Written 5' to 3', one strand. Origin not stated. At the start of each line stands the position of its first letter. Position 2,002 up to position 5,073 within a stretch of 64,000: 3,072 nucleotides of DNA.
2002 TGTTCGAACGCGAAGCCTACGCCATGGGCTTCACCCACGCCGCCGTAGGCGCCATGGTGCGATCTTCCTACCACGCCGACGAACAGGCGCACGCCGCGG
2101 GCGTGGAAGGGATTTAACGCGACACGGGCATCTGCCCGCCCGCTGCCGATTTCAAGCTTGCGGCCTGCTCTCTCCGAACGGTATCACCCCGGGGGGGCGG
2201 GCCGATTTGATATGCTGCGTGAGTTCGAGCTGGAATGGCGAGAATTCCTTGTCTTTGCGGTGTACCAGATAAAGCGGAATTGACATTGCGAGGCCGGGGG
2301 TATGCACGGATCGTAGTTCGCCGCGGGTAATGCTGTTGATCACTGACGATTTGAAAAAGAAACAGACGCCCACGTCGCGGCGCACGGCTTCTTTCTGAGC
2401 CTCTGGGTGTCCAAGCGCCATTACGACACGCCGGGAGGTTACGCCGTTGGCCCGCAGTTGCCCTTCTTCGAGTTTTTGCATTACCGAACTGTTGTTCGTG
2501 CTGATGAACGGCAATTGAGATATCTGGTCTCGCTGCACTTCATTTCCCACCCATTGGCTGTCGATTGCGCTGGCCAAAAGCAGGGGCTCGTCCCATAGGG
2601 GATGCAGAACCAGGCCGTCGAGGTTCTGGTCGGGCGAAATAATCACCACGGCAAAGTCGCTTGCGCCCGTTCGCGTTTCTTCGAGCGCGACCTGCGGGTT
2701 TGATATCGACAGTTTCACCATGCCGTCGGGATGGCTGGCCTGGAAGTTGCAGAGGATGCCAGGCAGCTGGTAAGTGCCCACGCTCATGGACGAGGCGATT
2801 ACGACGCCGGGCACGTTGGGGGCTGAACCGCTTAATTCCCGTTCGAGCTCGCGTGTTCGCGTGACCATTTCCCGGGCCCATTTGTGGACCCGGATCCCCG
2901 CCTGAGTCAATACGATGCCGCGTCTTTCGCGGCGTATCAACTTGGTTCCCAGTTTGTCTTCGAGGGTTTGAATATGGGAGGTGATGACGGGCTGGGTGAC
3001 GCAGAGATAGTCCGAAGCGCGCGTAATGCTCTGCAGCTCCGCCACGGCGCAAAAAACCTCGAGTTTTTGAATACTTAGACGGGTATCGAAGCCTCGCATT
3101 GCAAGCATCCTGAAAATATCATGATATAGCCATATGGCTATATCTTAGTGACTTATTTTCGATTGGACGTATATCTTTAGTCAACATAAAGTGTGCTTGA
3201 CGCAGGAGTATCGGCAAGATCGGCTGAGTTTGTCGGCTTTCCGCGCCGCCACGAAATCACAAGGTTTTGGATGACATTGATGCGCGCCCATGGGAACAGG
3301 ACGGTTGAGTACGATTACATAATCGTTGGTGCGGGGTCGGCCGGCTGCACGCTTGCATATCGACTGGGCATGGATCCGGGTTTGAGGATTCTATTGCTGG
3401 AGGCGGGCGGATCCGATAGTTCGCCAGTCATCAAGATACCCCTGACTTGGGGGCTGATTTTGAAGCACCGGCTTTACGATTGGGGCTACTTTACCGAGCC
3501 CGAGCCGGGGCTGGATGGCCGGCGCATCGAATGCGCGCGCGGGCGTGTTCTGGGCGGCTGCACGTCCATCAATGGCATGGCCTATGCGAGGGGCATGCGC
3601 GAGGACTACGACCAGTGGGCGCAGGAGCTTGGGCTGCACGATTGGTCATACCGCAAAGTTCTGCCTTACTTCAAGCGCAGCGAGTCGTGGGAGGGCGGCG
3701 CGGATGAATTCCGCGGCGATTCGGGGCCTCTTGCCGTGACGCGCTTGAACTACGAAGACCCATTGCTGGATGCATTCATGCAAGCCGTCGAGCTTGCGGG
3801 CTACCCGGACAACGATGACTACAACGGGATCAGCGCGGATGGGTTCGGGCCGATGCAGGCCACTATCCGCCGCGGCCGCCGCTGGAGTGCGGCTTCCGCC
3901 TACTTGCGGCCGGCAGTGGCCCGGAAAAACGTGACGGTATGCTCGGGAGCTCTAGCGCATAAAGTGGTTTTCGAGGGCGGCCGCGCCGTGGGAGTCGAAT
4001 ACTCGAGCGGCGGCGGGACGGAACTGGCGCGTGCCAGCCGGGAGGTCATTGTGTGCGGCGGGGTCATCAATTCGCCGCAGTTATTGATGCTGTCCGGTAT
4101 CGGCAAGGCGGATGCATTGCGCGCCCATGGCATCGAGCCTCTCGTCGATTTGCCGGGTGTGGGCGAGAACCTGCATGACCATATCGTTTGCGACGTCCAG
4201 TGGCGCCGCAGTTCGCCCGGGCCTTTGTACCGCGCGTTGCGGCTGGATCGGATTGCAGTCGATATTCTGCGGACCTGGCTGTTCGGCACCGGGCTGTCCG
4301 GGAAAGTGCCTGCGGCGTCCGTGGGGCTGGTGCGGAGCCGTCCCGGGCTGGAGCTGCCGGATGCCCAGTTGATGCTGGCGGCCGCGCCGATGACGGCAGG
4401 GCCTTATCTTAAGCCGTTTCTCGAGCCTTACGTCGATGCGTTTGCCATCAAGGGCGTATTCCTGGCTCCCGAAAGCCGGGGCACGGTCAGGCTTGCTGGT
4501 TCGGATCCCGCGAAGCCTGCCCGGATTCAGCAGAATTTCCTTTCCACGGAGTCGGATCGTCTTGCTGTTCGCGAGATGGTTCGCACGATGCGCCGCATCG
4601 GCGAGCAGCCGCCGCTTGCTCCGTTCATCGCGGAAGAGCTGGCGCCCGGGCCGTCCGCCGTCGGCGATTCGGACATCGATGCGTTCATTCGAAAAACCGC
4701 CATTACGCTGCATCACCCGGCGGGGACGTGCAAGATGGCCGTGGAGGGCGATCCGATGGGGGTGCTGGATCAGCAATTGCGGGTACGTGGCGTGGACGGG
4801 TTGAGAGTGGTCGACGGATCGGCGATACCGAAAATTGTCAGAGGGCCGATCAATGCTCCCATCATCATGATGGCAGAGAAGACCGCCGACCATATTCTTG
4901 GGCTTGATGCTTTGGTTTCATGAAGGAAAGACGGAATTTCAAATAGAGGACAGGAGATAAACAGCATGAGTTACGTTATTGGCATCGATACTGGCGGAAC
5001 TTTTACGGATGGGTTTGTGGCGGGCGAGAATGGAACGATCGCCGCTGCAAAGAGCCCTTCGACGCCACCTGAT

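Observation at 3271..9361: GMC flavoprotein plus three-subunit acetone-carboxylase/hydantoinase-like ATPase: candidate uncharacterised alcohol-to-ketone-to-carboxylate (or lactam-opening) pathway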

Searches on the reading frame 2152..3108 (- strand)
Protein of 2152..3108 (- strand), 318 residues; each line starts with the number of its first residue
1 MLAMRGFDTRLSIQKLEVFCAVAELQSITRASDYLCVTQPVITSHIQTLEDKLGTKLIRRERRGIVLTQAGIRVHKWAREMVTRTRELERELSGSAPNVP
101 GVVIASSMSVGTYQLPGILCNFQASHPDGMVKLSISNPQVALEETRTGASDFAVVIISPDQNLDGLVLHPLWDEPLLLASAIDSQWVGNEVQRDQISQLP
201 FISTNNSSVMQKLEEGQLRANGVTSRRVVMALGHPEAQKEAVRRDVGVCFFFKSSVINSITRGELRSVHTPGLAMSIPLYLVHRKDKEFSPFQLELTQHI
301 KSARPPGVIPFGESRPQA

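Call 8: search_protein_families(library=pfam, proteins=[window:2152-3108:-], max_evalue=0.01)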
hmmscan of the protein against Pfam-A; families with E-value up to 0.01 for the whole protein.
window:2152-3108:- (318 aa): 2 families
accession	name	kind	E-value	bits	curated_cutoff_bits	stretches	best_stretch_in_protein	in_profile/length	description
PF03466.25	LysR_substrate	-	3.4e-26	92.4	28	1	103-301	9-205/209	LysR substrate binding domain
PF00126.33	HTH_1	-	2.6e-18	66.1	26.6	1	14-71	2-59/60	Bacterial regulatory helix-turn-helix protein, lysR family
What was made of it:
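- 2152..3108 (-): LysR-type transcriptional regulator, divergent from the operon. Pfam HTH_1 at 2.6e-18 and LysR_substrate at 3.4e-26 (call 8).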

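Call 9: search_protein_families(library=ncbifam, proteins=[window:2152-3108:-], max_evalue=0.01)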
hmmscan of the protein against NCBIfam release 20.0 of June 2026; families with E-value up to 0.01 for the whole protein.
window:2152-3108:- (318 aa): 53 families (the best 25 are shown)
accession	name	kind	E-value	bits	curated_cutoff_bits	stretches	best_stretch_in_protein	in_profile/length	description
NF040786.1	LysR_Sec_metab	equivalog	2.7e-44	151.4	250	1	13-302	3-296/298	selenium metabolism-associated LysR family transcriptional regulator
NF040889.1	trans_reg_YeiE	equivalog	2.8e-31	108.9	480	1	10-292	2-278/288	DNA-binding transcriptional regulator YeiE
NF045990.1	TransRegCbbRRhodb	equivalog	4.5e-30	104.7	450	1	10-302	5-298/304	LysR family regulator CbbR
TIGR02424.1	TF_pcaQ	equivalog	3.1e-29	101.9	303.8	1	9-301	1-295/300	pca operon transcription factor PcaQ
NF008095.0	PRK10837.1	subfamily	7.9e-29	100.8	281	1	10-292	2-278/290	LysR family transcriptional regulator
TIGR03339.1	phn_lysR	subfamily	2e-28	99.5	341.1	1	16-287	2-266/279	aminoethylphosphonate catabolism associated LysR family transcriptional regulator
NF008722.0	PRK11716.1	equivalog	1.3e-24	86.7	246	1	12-262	2-252/293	HTH-type transcriptional activator IlvY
NF047520.1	trans_act_CidR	equivalog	2.7e-20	72.8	415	1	12-300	2-288/292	cidABC operon transcriptional activator CidR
NF041036.1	decaheme_TF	subfamily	3.2e-20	72.8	210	1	13-293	3-285/301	multiheme cytochrome-associated LysR family transcriptional regulator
TIGR03418.1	chol_sulf_TF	equivalog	6e-19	68.1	324.8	1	11-156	1-142/291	choline sulfate utilization transcriptional regulator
NF002964.0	PRK03635.1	subfamily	9.6e-19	67.5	197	1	11-287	3-275/297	ArgP/LysG family DNA-binding transcriptional regulator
TIGR03298.1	argP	subfamily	1.4e-18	67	273.55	1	14-302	4-286/292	ArgP/LysG family DNA-binding transcriptional regulator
NF047711.1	PutUtilRegPtrR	equivalog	2.4e-18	66.2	400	1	13-287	3-270/283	putrescine utilization regulator PtrR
NF008361.0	PRK11151.1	equivalog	2.5e-18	66.4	329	1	12-190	2-179/305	DNA-binding transcriptional regulator OxyR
NF008352.0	PRK11139.1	subfamily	4e-18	65.5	288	1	14-287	9-275/305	transcriptional regulator GcvA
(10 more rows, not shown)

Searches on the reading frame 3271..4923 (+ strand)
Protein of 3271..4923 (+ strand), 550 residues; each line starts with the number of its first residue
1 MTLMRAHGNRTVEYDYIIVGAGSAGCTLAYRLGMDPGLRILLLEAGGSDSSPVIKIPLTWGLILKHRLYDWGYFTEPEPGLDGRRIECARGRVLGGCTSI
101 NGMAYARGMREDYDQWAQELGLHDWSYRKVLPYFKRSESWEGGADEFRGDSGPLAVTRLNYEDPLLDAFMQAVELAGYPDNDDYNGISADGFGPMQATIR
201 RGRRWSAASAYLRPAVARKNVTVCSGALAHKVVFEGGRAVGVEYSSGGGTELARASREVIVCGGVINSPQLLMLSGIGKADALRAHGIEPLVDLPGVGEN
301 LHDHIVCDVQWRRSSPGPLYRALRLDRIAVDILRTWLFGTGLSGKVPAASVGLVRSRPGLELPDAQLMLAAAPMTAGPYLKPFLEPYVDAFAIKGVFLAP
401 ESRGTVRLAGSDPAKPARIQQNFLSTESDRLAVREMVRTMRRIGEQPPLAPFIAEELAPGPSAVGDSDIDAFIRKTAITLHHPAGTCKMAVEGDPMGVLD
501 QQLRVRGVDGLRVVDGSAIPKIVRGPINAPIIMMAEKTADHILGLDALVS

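Call 8: search_protein_families(library=pfam, proteins=[window:3271-4923:+], max_evalue=0.01)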
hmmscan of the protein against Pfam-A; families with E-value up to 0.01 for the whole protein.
window:3271-4923:+ (550 aa): 8 families
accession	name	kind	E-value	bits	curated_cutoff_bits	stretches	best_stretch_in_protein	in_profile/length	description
PF00732.25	GMC_oxred_N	-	2.3e-58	198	23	1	14-306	1-218/218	GMC oxidoreductase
PF05199.19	GMC_oxred_C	-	8.9e-36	123.9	24.6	1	400-535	1-139/139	GMC oxidoreductase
PF01266.30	DAO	-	2.6e-08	34.2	27.9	1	15-268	1-207/353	FAD dependent oxidoreductase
PF01946.23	Thi4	-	9.5e-06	25.4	26.2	1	11-45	15-49/235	Thi4 family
PF13450.12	NAD_binding_8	-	0.00036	21.2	21.9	1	18-46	1-28/68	NAD(P)-binding Rossmann-like domain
PF05834.18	Lycopene_cycl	-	0.00043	19.9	23.4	1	15-48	1-35/380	Lycopene cyclase protein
PF00890.30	FAD_binding_2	-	0.00047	19.9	20.4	0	15-48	1-33/414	FAD binding domain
PF07992.20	Pyr_redox_2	-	0.0045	16.9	26.1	0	14-47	1-33/291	Pyridine nucleotide-disulphide oxidoreductase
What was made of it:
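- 3271..4923 (+): GMC flavoprotein alcohol dehydrogenase/oxidase, choline-dehydrogenase-like but not BetA. Pfam GMC_oxred_N and GMC_oxred_C (call 8).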

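Call 9: search_protein_families(library=ncbifam, proteins=[window:3271-4923:+], max_evalue=0.01)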
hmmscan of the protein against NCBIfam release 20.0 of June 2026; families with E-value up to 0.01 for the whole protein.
window:3271-4923:+ (550 aa): 12 families
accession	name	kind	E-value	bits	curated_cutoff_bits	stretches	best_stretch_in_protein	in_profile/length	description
NF002550.0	PRK02106.1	subfamily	2.5e-181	604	605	1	11-548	3-539/563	choline dehydrogenase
TIGR01810.1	betA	equivalog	1.6e-161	538.6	732.1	1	15-548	1-532/532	choline dehydrogenase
TIGR03970.1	mycofact_MftG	equivalog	2.3e-94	317.1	387.45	2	15-313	2-302/487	mycofactocin dehydrogenase MftG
TIGR04542.1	GMC_mycofac_2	equivalog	1.3e-35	123.3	400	2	15-286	1-246/425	mycofactocin system GMC family oxidoreductase MftG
NF038210.1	GMC_mycofac_3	equivalog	1.1e-17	64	300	3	17-119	2-95/418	mycofactocin system GMC family oxidoreductase MftG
TIGR02032.1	GG-red-SF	subfamily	1.9e-05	24.5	158.8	1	14-45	1-31/297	geranylgeranyl reductase family protein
NF058674.1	CholsOxChoxAB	equivalog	6.4e-05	21.6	850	0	478-522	470-512/535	cholesterol oxidase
NF005612.0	PRK07364.1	equivalog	0.00058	18.5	487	1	6-47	11-51/415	FAD-dependent hydroxylase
TIGR01790.1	carotene-cycl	subfamily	0.0026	17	209.5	1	15-47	1-32/387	lycopene cyclase family protein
NF041080.1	DGGGPL_reductase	equivalog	0.0034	16.3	580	0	13-46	1-33/447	digeranylgeranylglycerophospholipid reductase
NF005882.1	PRK07843.1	equivalog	0.0043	15.5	788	0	207-265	203-261/547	3-oxosteroid 1-dehydrogenase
TIGR01988.1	Ubi-OHases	subfamily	0.0053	15.6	224.65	1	15-46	1-32/387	ubiquinone biosynthesis hydroxylase, UbiH/UbiF/VisC/COQ6 family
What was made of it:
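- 3271..4923 (+): NCBIfam choline dehydrogenase subfamily 604 bits against a 605 cut-off; betA equivalog 539 against 732 (call 9).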

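Call 77: search_solved_structures(query=window:3271-4923:+, max_evalue=1e-40)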
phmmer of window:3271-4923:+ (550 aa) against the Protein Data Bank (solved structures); distinct sequences matched with E-value up to 1e-40: 34.
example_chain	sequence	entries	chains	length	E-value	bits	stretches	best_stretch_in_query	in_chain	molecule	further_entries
9lq0_A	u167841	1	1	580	5.9e-127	427.9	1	9-548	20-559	Oxygen-dependent choline dehydrogenase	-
8rpg_A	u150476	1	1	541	7.3e-100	338.4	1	12-542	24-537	Alcohol oxidase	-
8b7s_A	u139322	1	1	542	2.7e-98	333.3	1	12-542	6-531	Chloramphenicol-inactivating oxidoreductase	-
8rpf_A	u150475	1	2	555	3.6e-83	283.3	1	7-542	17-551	alcohol oxidase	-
3t37_A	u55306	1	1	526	4.6e-79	269.8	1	5-306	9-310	Probable dehydrogenase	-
6zh7_A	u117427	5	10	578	1.5e-78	268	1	13-544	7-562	Fatty acid photodecarboxylase, chloroplastic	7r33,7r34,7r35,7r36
6ys1_AAA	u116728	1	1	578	1.7e-78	267.9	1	13-544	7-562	Fatty acid Photodecarboxylase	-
6yru_AAA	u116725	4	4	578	1.7e-78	267.9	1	13-544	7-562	Fatty acid Photodecarboxylase | Fatty acid photodecarboxylase, chloroplastic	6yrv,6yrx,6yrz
5ncc_A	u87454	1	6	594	1.8e-78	267.9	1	13-544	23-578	Fatty acid Photodecarboxylase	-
6ys2_AAA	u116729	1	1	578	1.9e-78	267.7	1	13-544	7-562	Fatty acid Photodecarboxylase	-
7av4_AAA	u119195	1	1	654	1.9e-78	267.7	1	13-544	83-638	Fatty acid photodecarboxylase, chloroplastic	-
4ha6_A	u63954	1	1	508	2.4e-78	267.4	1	15-307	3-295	Pyridoxine 4-oxidase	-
9ugm_A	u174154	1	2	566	4.3e-78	266.6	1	14-316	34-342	FAD containing choline oxidase mutant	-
2jbv_A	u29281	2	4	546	4.3e-78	266.6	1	13-316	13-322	CHOLINE OXIDASE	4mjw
3nne_A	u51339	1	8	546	4.5e-78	266.5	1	13-316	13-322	Choline oxidase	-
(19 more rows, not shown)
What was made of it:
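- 3271..4923 (+): Closest PDB chain is 9lq0 choline dehydrogenase at 428 bits (call 77).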
